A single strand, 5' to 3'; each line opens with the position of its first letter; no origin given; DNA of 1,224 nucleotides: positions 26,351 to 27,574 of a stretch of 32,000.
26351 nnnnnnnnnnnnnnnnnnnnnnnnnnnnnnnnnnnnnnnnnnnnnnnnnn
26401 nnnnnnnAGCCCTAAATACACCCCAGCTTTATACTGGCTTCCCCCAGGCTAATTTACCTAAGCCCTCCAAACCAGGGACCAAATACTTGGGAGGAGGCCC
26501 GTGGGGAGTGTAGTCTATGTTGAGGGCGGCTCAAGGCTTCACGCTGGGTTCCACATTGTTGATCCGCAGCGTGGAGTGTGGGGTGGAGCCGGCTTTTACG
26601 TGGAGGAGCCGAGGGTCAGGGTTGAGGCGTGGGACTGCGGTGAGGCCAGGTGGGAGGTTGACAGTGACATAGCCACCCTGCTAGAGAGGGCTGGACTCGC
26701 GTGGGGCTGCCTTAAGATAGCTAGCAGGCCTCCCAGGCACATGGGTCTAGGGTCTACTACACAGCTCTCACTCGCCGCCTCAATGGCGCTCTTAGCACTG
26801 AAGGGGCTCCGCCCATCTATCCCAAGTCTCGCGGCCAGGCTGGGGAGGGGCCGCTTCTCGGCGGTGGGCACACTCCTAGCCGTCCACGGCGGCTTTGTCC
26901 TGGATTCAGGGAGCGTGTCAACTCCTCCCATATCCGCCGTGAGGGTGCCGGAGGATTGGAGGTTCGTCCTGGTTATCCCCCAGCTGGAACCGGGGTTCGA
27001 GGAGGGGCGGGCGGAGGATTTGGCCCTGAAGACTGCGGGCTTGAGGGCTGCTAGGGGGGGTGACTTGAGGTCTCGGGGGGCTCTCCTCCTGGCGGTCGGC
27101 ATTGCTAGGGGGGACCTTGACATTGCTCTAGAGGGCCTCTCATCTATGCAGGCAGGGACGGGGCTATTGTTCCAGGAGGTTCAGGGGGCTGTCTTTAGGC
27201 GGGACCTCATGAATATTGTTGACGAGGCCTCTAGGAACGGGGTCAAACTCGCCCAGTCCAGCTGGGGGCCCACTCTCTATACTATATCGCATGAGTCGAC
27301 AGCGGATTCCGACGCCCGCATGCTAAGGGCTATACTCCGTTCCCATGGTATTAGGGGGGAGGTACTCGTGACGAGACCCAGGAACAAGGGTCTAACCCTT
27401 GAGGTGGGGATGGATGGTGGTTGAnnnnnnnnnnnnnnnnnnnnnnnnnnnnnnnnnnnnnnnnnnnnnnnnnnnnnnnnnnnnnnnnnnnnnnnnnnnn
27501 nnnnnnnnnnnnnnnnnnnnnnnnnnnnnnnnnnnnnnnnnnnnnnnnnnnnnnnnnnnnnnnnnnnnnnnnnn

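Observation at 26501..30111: GHMP / beta-RFAP-synthase-like gene translationally coupled to the DIP osmolyte operon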

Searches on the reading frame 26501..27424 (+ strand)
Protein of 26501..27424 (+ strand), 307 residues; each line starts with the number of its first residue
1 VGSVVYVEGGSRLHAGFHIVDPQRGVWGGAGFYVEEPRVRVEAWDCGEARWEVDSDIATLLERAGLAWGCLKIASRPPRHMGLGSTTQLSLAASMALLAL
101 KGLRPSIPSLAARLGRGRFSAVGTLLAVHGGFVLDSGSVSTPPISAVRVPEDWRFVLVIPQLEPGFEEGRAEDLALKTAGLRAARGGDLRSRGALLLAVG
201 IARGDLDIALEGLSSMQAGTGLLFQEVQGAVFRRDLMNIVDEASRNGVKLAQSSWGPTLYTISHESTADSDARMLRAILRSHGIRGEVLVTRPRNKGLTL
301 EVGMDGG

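Call 3: search_protein_families(library=pfam, proteins=[window:26501-27424:+], max_evalue=0.01)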
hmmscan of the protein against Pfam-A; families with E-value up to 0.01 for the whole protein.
window:26501-27424:+ (307 aa): 2 families
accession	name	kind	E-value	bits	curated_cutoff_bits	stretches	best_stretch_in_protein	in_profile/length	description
PF08544.19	GHMP_kinases_C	-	1.1e-08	35.8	21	1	199-277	3-81/85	GHMP kinases C terminal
PF00288.32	GHMP_kinases_N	-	0.00022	21.8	22.3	1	62-116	12-68/87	GHMP kinases N terminal domain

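Call 4: search_protein_families(library=ncbifam, proteins=[window:26501-27424:+], max_evalue=0.01)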
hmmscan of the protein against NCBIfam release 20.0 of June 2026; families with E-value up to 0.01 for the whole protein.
window:26501-27424:+ (307 aa): 2 families
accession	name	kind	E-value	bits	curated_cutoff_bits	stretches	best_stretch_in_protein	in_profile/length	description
TIGR00144.1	beta_RFAP_syn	subfamily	5.6e-22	78.4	113.5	1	11-301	7-324/325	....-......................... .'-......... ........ family protein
NF040726.1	BetaRFA-P_synth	equivalog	9e-21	74.3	328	1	70-299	85-326/327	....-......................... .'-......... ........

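Call 9: find_homologous_proteins(query=window:26501-27421:+, max_evalue=0.001)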
Query window:26501-27421:+ (307 aa): 63 proteins with E <= 0.001 among 8000 candidates.
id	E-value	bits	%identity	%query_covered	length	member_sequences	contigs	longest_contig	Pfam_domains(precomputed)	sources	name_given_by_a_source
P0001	6.1e-115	402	96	62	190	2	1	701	-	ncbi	ncbi:conserved hypothetical protein, partial [Aeropyrum pernix]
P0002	2.7e-89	317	51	97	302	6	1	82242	-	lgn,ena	-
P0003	1.6e-86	308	54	95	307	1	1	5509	-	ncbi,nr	ncbi:MAG: hypothetical protein GSR86_00445 [Desulfurococcales archaeon]|nr:hypothetical protein [Des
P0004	9.2e-81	289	51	98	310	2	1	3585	PF08544.19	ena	-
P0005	7.7e-80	286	75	55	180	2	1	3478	PF00288.33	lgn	-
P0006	1.3e-76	276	49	95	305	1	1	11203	-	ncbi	-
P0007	7.7e-74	267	47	96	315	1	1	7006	PF08544.19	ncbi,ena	-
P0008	9.5e-73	263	48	96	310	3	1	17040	PF00288.33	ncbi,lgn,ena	-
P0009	4.4e-72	261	51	95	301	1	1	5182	PF00288.33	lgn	-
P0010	5.4e-72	261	48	95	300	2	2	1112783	PF00288.33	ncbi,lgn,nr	ncbi:MAG: hypothetical protein NZ902_00625 [Acidilobaceae archaeon]|nr:hypothetical protein [Acidilo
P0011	7.3e-72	260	50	99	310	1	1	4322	-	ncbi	-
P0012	2.0e-71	259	48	98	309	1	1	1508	-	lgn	-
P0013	4.5e-71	257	49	95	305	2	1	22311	-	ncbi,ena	-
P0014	5.8e-71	257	47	97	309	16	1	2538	PF00288.33,PF08544.19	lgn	-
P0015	1.1e-68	250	46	95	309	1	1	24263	-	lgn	-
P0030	6.2e-64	234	46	97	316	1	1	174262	PF00288.33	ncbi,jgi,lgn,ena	-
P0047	1.9e-28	117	32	96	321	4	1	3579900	PF00288.33,PF08544.19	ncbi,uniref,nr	ncbi:GHMP kinase [Halorussus limi]|uniref:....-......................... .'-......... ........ n=1 T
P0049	3.0e-26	110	31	97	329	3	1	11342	PF00288.33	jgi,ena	-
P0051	6.6e-26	109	36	97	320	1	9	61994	PF00288.33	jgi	jgi:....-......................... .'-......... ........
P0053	4.1e-25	107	33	95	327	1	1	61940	PF00288.33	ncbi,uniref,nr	ncbi:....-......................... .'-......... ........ family protein [Halorussus litoreus]|unire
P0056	1.6e-22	98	32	95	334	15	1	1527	PF00288.33,PF08544.19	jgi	jgi:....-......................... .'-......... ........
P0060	6.8e-19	86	30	94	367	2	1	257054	PF00288.33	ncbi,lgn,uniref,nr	ncbi:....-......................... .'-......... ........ [Halorubrum alkaliphilum]|uniref:Beta-ribo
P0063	2.8e-8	51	32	93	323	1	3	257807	PF00288.33,PF08544.19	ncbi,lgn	ncbi:MAG: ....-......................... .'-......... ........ [Halobacteria archaeon]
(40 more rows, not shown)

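Call 13: find_encoding_contigs(protein=P0010, flank=8000, max_places=2)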
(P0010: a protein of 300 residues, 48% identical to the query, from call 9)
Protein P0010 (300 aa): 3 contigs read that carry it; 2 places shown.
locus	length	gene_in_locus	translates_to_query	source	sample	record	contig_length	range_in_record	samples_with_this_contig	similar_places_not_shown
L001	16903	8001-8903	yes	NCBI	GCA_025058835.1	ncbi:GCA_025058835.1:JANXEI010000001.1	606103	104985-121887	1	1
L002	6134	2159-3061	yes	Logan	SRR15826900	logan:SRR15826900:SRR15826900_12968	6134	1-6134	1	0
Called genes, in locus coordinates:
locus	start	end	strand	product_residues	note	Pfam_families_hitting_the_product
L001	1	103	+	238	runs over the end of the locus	PF00005:ABC_tran, PF13304:AAA_21 (faint)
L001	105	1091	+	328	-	PF02653:BPD_transp_2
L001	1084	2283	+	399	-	PF02653:BPD_transp_2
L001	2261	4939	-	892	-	PF00330:Aconitase, PF00694:Aconitase_C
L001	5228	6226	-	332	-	PF01370:Epimerase, PF04321:RmlD_sub_bind (faint), PF07993:NAD_binding_4 (faint)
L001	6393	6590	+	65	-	-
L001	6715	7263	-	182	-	PF01988:VIT1 (weak)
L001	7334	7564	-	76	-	-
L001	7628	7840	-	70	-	PF01402:RHH_1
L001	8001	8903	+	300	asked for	PF00288:GHMP_kinases_N (weak)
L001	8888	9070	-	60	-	-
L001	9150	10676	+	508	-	PF01336:tRNA_anti-codon, PF00152:tRNA-synt_2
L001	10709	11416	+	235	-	PF00156:Pribosyltran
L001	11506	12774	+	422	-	PF02608:Bmp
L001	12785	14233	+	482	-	PF00005:ABC_tran, PF13304:AAA_21 (faint), PF00005:ABC_tran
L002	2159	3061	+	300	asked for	PF00288:GHMP_kinases_N (weak)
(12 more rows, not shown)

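Call 15: find_related_loci(query=A1, collection=genome_contigs, flank=10000)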
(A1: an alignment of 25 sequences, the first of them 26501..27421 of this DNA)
Query A1 (307 aa) in genome_contigs; peptide patterns used: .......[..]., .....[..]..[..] (x = any residue, [..] = any of these).
154 stretches matched a pattern; 65 encode a relative of the query (tblastn E <= 1e-3); 65 distinct loci.
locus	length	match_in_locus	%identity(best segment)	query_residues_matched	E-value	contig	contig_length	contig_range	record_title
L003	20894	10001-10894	52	5-302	6e-93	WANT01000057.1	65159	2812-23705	MAG: Aeropyrum sp. isolate S141_97_esom k151_76029, whole genome shotgun sequence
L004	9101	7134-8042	51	5-301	1e-78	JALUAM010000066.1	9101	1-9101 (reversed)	MAG: Acidilobaceae archaeon isolate S141_metabat2_scaf2bin.228 S141_NODE_7900_length_9101_cov_3.982171, whole genome sho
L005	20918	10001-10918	47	5-303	6e-75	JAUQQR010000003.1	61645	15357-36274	MAG: Thermoproteota archaeon isolate ZMQR.bins.33.201901 NODE_104_length_61645_cov_279.597435, whole genome shotgun sequ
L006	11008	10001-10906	47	5-305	1e-74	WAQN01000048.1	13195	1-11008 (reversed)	MAG: Desulfurococcales archaeon isolate S146_67_esom k151_415719, whole genome shotgun sequence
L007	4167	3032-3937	48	5-300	4e-74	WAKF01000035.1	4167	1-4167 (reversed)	MAG: Aeropyrum sp. isolate S012_63_esom k151_22818, whole genome shotgun sequence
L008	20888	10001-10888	48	5-297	5e-74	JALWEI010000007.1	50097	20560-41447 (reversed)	MAG: Acidilobaceae archaeon isolate T11_metabat1_scaf2bin.074 T11_NODE_151_length_50097_cov_4.257314, whole genome shotg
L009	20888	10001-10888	48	5-297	2e-73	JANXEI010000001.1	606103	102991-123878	MAG: Acidilobaceae archaeon isolate SKYB59 NODE_1_length_606103_cov_19.057997, whole genome shotgun sequence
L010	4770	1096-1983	49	5-297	2e-73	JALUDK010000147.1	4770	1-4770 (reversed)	MAG: Acidilobaceae archaeon isolate S143_maxbin2_scaf2bin.266 S143_NODE_19175_length_4770_cov_2.463709, whole genome sho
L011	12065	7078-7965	49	5-297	5e-73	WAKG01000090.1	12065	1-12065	MAG: Desulfurococcales archaeon isolate S012_22_esom k151_327546, whole genome shotgun sequence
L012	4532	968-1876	46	5-297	9e-71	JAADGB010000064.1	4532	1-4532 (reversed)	MAG: Thermoproteota archaeon isolate M_MaxBin.162 contig-127_33084, whole genome shotgun sequence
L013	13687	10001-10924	49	5-307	2e-70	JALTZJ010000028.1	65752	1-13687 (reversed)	MAG: Acidilobaceae archaeon isolate S141_metabat2_scaf2bin.130 S141_NODE_214_length_65752_cov_4.498149, whole genome sho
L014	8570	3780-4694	45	3-297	4e-70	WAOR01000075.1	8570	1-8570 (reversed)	MAG: Thermodiscus sp. isolate S143_108_esom k151_334520, whole genome shotgun sequence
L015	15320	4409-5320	47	5-297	3e-68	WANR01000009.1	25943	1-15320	MAG: Desulfurococcales archaeon isolate S141_84_esom k151_183838, whole genome shotgun sequence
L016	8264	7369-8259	49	5-291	2e-68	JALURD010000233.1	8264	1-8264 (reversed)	MAG: Acidilobaceae archaeon isolate S146_metabat2_scaf2bin.022 S146_NODE_6947_length_8264_cov_3.418828, whole genome sho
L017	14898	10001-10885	47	5-297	4e-68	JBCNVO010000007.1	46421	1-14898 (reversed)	MAG: Acidilobaceae archaeon isolate DT_Bin_4 contig7, whole genome shotgun sequence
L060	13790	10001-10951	30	5-301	4e-16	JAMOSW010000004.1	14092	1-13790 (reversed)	MAG: Pyrodictiaceae archaeon isolate 4571-419_maxbin2_scaf2bin.027 4571-419_scaffold_1066_c1, whole genome shotgun seque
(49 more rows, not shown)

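Call 24: search_solved_structures(query=A1, max_evalue=1)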
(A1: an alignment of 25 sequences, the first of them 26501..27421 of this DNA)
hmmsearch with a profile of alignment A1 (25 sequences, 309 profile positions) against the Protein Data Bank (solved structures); distinct sequences matched with E-value up to 1: 11.
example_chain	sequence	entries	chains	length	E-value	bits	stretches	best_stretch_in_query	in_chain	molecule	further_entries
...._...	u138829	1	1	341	1e-19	74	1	4-145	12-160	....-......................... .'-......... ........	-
6yqq_A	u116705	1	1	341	2.4e-19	72.8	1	4-145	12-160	ForT-PRPP complex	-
8aoz_AAA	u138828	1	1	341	4.1e-19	72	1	4-145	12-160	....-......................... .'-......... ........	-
4p52_A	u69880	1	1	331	5.6e-06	28.9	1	57-176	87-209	Homoserine kinase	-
6mde_A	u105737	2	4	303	0.024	17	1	55-118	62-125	Mevalonate kinase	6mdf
4hac_A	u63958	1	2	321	0.028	16.7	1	55-118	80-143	Mevalonate kinase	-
1fwk_A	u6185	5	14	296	0.07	15.4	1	62-178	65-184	HOMOSERINE KINASE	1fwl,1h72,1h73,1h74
8teb_A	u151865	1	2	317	0.099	15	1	58-136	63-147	Mevalonate kinase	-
4rpf_A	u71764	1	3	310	0.1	14.9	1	73-176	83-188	Homoserine kinase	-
2oi2_A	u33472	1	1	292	0.16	14.3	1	55-112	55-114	Mevalonate kinase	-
2x7i_A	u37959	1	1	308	0.22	13.8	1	48-131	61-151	MEVALONATE KINASE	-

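Call 26: search_solved_structures(query=window:26501-27421:+, max_evalue=1, show_alignments=1)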
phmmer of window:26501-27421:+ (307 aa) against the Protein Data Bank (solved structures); distinct sequences matched with E-value up to 1: 5.
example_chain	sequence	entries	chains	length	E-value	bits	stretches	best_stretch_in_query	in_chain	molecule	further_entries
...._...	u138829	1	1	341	1.4e-10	44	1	71-145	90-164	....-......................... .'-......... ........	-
6yqq_A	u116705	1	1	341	1.9e-10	43.6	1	71-145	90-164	ForT-PRPP complex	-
8aoz_AAA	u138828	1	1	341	1.9e-10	43.5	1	72-145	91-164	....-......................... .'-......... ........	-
4p52_A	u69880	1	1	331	0.33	13.2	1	55-170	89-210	Homoserine kinase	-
6lvr_C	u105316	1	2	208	0.35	13.1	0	235-270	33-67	Proteinaceous RNase P 1, chloroplastic/mitochondrial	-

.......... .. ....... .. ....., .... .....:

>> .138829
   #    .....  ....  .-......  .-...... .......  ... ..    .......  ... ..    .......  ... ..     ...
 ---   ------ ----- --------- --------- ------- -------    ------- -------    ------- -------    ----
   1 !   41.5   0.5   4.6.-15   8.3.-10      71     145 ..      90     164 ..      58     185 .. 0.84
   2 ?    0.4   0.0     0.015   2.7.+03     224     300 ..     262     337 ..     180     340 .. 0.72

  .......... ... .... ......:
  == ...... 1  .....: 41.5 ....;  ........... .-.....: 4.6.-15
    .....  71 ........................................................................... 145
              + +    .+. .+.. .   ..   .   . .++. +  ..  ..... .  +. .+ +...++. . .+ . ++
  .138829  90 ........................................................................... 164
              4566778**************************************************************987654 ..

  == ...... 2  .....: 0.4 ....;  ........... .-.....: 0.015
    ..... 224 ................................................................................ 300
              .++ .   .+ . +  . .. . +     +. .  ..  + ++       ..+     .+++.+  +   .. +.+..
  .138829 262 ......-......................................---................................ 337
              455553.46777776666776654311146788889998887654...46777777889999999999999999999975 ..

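Call 30: search_solved_structures(query=A1, max_evalue=1e-10, show_alignments=1)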
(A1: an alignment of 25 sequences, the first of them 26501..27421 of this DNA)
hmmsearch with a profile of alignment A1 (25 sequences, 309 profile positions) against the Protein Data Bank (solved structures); distinct sequences matched with E-value up to 1e-10: 3.
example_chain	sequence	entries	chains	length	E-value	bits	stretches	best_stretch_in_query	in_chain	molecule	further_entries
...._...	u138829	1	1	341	1e-19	74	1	4-145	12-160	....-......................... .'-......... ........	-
6yqq_A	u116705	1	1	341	2.4e-19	72.8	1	4-145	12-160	ForT-PRPP complex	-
8aoz_AAA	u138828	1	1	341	4.1e-19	72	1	4-145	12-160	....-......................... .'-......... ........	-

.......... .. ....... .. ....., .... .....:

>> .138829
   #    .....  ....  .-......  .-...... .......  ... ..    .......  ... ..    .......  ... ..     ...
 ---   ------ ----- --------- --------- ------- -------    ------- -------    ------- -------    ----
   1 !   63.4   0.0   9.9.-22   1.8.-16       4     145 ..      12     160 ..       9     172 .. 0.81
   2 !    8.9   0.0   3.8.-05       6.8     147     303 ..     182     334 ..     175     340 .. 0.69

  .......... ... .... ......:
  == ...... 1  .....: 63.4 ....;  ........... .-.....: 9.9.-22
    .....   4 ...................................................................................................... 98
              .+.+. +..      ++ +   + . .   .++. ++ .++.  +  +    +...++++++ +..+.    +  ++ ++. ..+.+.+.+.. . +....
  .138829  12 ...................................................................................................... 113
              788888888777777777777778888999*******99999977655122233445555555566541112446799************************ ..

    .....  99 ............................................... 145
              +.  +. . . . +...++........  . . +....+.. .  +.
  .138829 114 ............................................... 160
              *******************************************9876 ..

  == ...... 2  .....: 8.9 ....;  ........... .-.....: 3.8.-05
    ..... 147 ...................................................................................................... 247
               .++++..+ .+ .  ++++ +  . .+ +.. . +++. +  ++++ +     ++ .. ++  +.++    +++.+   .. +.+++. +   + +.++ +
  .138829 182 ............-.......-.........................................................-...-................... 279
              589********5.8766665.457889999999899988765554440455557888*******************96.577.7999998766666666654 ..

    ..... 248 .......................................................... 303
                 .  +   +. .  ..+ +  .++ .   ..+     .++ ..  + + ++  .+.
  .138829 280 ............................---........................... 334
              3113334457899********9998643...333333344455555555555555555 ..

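Call 42: search_protein_families(library=ncbifam, alignment_id=A1, max_evalue=0.001)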
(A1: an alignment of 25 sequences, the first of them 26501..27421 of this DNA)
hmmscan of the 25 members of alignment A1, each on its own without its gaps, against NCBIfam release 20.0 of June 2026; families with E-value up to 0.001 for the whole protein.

A. member 1, window:26501-27421:+ (307 aa): 2 families
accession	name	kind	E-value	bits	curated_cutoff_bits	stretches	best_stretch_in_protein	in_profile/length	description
TIGR00144.1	beta_RFAP_syn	subfamily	5.6e-22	78.4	113.5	1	11-301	7-324/325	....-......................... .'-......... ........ family protein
NF040726.1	BetaRFA-P_synth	equivalog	9e-21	74.3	328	1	70-299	85-326/327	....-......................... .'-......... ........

B. families by the number of members that match (of 25 scanned): 4 families
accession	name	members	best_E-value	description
TIGR00144.1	beta_RFAP_syn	25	6.8e-32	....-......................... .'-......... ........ family protein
NF040726.1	BetaRFA-P_synth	25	3.2e-29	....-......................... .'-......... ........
NF002288.1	PRK01212.1-4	3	2e-05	homoserine kinase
TIGR00191.1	thrB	1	0.0007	homoserine kinase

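Call 44: search_protein_families(library=ncbifam, proteins=[L060:9959-10957:+, P0047, P0051, P0053, P0060, P0063, P0056, P0049], max_evalue=0.00001)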
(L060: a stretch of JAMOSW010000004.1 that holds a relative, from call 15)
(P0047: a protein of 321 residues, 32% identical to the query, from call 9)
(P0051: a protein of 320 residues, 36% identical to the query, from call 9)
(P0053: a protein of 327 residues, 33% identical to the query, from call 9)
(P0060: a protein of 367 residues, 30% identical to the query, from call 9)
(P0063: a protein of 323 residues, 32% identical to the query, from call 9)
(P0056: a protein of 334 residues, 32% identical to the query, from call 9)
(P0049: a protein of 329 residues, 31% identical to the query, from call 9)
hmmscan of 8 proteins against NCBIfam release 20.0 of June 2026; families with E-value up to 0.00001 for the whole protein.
L060:9959-10957:+ (333 aa): 2 families
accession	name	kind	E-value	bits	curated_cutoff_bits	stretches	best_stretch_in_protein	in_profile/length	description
NF040726.1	BetaRFA-P_synth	equivalog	4.1e-34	118.2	328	1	17-329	3-326/327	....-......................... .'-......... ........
TIGR00144.1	beta_RFAP_syn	subfamily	1.1e-29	103.7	113.5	1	17-331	3-324/325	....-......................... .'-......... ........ family protein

P0047 (321 aa): 3 families
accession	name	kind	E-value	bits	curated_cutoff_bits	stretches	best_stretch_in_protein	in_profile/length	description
NF040726.1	BetaRFA-P_synth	equivalog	8.6e-51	173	328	1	4-319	3-327/327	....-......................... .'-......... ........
TIGR00144.1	beta_RFAP_syn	subfamily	2.3e-46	158.5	113.5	1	4-319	3-323/325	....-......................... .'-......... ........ family protein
TIGR01920.1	Shik_kin_archae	equivalog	1e-05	25.1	126.85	0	38-105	37-105/266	shikimate kinase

P0051 (320 aa): 2 families
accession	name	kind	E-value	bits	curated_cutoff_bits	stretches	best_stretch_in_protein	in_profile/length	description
NF040726.1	BetaRFA-P_synth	equivalog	7.3e-50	169.9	328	1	4-318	3-326/327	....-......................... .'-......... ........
TIGR00144.1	beta_RFAP_syn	subfamily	4.2e-44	151.1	113.5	1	4-319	3-323/325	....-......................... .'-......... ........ family protein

P0053 (327 aa): 2 families
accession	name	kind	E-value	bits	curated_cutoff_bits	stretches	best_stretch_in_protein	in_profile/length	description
NF040726.1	BetaRFA-P_synth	equivalog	1.9e-51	175.1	328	1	4-325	3-327/327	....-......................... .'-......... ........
TIGR00144.1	beta_RFAP_syn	subfamily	5e-47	160.7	113.5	1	5-326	4-324/325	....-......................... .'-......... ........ family protein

P0060 (367 aa): 2 families
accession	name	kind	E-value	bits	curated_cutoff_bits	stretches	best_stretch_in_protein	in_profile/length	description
NF040726.1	BetaRFA-P_synth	equivalog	9.9e-47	159.6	328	1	6-343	5-326/327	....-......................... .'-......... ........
TIGR00144.1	beta_RFAP_syn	subfamily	3.9e-43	147.9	113.5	1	7-344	6-323/325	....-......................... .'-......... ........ family protein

P0063 (323 aa): 2 families
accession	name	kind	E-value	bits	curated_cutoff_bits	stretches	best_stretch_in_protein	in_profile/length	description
NF040726.1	BetaRFA-P_synth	equivalog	5.8e-93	311.6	328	1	1-319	1-325/327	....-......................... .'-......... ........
TIGR00144.1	beta_RFAP_syn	subfamily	1.4e-86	290.7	113.5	1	2-320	2-322/325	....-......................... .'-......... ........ family protein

P0056 (334 aa): 5 families
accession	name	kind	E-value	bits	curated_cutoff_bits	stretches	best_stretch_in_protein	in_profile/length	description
NF040726.1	BetaRFA-P_synth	equivalog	3.2e-56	190.8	328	1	4-329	2-327/327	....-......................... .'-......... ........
TIGR00144.1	beta_RFAP_syn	subfamily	5.6e-50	170.4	113.5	1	5-330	3-324/325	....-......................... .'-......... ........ family protein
NF002288.1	PRK01212.1-4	equivalog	2.6e-08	33.3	194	0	7-130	7-127/303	homoserine kinase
TIGR01920.1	Shik_kin_archae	equivalog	2.1e-07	30.6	126.85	0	52-115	41-105/266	shikimate kinase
TIGR00191.1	thrB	equivalog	6.1e-06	25.3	168.25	0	51-188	49-174/304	homoserine kinase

P0049 (329 aa): 2 families
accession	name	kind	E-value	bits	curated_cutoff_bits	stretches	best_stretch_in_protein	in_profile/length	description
NF040726.1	BetaRFA-P_synth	equivalog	1.2e-49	169.2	328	1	5-319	4-327/327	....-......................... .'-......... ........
TIGR00144.1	beta_RFAP_syn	subfamily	1.3e-45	156.1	113.5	1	6-320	5-324/325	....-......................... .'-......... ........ family protein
